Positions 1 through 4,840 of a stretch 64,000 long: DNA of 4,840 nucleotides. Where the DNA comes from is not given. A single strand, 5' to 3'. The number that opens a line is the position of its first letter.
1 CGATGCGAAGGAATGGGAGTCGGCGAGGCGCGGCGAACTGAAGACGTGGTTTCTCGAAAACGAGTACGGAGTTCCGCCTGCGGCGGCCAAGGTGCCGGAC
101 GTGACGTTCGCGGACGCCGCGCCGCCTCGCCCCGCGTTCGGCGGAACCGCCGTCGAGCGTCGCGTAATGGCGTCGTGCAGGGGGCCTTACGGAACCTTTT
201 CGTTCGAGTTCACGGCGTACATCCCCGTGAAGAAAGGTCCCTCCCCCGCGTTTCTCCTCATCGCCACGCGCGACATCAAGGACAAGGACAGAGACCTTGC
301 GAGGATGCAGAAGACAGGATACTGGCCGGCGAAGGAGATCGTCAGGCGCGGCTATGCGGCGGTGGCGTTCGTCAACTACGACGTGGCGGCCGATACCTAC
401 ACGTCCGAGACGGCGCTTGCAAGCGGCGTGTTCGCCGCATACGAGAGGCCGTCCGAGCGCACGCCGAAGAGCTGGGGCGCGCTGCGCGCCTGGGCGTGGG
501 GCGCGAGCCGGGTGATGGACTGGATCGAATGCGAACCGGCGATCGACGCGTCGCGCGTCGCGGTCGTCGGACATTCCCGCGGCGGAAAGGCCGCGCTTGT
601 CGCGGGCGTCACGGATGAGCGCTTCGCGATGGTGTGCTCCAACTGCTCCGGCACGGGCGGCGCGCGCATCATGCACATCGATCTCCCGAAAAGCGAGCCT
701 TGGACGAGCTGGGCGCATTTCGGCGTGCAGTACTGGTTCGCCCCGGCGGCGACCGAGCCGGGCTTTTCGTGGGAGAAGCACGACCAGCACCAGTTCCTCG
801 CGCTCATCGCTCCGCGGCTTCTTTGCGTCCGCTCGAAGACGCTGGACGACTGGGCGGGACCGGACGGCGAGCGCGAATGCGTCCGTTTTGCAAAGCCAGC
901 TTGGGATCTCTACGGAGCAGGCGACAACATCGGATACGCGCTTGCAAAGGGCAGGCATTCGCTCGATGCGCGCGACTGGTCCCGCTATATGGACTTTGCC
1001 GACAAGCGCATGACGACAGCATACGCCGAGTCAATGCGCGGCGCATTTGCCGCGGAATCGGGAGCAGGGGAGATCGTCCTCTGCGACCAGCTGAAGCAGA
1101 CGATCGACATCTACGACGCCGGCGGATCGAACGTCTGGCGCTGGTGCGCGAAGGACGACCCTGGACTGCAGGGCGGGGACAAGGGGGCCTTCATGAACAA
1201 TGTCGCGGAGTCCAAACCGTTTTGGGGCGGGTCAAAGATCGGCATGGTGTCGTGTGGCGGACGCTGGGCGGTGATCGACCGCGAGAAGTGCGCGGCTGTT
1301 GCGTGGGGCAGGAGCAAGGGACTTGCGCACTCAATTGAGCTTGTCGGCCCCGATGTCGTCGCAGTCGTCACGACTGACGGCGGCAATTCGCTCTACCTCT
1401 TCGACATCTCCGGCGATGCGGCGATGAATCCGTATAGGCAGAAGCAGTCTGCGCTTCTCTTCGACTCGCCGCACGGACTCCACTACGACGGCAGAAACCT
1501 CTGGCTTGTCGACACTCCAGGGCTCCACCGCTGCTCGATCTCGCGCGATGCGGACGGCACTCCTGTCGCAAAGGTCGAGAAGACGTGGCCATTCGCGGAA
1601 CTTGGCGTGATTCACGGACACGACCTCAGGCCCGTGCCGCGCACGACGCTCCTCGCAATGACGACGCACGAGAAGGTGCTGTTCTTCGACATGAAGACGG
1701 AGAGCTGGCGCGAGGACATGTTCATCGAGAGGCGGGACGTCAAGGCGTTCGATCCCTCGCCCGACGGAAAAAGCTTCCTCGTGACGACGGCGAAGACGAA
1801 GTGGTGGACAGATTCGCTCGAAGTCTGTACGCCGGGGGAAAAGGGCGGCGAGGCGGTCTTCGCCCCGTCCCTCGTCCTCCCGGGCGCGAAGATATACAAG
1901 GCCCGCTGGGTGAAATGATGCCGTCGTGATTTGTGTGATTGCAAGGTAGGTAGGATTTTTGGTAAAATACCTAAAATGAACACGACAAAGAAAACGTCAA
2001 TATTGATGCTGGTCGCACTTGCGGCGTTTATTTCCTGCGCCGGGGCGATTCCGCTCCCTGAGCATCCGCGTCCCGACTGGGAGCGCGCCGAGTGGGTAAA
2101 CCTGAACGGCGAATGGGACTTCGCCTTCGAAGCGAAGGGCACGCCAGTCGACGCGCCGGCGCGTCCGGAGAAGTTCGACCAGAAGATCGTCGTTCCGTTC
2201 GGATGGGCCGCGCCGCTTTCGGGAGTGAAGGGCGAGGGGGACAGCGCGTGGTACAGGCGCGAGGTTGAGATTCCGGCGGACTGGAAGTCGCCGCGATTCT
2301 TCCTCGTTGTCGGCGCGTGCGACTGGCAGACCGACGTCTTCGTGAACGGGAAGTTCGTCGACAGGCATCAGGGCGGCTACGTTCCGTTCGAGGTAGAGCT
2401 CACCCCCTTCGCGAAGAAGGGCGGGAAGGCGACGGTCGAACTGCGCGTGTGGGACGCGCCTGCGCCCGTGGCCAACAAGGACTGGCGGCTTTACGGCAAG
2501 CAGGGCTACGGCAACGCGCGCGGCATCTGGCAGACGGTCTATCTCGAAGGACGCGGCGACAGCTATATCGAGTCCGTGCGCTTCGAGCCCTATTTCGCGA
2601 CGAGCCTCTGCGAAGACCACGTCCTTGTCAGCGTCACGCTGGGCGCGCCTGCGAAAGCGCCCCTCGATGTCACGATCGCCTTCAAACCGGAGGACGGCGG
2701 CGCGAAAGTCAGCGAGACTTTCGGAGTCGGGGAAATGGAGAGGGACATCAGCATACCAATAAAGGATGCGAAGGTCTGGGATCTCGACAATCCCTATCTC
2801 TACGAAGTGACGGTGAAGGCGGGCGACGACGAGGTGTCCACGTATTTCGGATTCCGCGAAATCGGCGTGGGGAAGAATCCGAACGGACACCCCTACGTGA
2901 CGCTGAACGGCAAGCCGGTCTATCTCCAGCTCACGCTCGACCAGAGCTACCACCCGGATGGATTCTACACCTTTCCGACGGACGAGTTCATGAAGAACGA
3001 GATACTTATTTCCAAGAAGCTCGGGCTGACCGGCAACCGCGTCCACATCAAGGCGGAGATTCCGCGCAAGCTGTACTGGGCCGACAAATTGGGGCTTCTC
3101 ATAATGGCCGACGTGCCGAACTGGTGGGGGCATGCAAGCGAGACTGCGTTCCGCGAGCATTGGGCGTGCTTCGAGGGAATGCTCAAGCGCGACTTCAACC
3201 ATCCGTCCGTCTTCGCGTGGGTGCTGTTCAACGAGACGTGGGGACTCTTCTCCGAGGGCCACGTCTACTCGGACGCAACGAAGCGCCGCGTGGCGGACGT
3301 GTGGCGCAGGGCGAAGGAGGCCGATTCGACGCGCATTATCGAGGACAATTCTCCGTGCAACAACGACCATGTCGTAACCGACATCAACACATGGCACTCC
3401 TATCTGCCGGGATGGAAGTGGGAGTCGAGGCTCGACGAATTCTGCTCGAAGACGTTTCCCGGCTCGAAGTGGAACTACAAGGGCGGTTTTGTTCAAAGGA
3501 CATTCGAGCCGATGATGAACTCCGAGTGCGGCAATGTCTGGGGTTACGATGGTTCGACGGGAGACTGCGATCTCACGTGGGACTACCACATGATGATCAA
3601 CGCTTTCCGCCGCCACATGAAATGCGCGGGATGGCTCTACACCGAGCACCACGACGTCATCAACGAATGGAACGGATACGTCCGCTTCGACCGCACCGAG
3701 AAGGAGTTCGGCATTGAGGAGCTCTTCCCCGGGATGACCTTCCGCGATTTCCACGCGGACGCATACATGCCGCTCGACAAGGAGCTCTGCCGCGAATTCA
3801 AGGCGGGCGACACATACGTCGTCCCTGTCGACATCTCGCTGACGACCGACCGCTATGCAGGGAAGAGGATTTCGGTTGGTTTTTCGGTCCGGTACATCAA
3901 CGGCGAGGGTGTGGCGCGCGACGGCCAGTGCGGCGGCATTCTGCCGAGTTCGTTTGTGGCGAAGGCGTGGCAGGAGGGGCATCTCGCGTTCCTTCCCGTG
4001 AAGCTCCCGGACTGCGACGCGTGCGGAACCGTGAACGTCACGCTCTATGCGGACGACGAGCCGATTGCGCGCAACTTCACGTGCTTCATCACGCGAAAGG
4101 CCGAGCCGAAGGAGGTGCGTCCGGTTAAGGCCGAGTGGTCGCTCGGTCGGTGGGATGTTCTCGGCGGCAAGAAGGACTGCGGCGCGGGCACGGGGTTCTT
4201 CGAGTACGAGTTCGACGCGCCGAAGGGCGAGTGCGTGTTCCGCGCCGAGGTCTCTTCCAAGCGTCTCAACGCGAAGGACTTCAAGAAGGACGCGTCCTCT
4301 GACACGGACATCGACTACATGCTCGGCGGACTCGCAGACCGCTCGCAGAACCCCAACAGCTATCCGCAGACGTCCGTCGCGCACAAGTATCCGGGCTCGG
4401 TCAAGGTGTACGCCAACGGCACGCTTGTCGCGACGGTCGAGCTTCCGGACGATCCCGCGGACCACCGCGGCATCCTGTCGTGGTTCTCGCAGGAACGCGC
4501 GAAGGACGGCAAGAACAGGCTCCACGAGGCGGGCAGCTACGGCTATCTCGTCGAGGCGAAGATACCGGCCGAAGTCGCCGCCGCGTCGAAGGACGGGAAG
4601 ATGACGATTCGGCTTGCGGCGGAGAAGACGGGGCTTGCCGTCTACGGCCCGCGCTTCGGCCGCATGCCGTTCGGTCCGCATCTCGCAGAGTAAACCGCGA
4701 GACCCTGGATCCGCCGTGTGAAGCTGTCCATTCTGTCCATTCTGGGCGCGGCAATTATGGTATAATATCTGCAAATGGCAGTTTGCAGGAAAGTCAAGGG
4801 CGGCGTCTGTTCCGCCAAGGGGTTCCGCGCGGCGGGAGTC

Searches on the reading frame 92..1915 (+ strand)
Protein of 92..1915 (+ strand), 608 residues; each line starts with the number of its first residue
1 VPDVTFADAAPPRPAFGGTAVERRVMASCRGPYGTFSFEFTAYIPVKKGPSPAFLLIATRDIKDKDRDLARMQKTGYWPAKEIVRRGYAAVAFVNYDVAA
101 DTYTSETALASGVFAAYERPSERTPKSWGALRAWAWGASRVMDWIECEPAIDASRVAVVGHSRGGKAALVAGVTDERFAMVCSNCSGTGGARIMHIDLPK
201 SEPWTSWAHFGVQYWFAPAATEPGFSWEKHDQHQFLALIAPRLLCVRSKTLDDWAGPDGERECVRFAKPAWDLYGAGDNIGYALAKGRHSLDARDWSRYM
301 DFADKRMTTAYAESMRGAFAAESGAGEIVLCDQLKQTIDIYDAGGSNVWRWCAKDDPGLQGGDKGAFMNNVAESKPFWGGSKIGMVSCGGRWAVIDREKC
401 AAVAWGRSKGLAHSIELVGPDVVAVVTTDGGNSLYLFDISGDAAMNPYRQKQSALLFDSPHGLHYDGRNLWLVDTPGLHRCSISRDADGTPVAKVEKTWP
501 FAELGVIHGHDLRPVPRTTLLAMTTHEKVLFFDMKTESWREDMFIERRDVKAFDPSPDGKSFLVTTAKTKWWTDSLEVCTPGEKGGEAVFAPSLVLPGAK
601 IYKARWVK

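Call 50: search_protein_families(library=pfam, proteins=[window:92-1915:+], max_evalue=0.00001)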
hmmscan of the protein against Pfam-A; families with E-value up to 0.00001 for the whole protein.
window:92-1915:+ (608 aa): 2 families
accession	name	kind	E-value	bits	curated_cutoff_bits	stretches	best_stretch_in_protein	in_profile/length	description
PF22244.2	GCE_fung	-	5.8e-29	102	27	1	83-275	38-231/231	Glucuronyl esterase, fungi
PF20138.4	DUF6528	-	5.6e-09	35.8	23.5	1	328-607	41-310/327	Family of unknown function (DUF6528)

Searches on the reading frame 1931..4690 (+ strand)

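Call 50: search_protein_families(library=pfam, proteins=[window:1931-4690:+], max_evalue=0.00001)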
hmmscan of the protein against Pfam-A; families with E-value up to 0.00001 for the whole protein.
window:1931-4690:+ (920 aa): 2 families
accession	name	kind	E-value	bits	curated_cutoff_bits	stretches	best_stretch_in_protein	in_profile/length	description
PF02837.24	Glyco_hydro_2_N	-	4.7e-14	53.1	28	1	58-205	4-165/169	Glycosyl hydrolases family 2, sugar binding domain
PF00703.27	Glyco_hydro_2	-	4.8e-09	37.4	23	1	212-309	2-109/109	Glycosyl hydrolases family 2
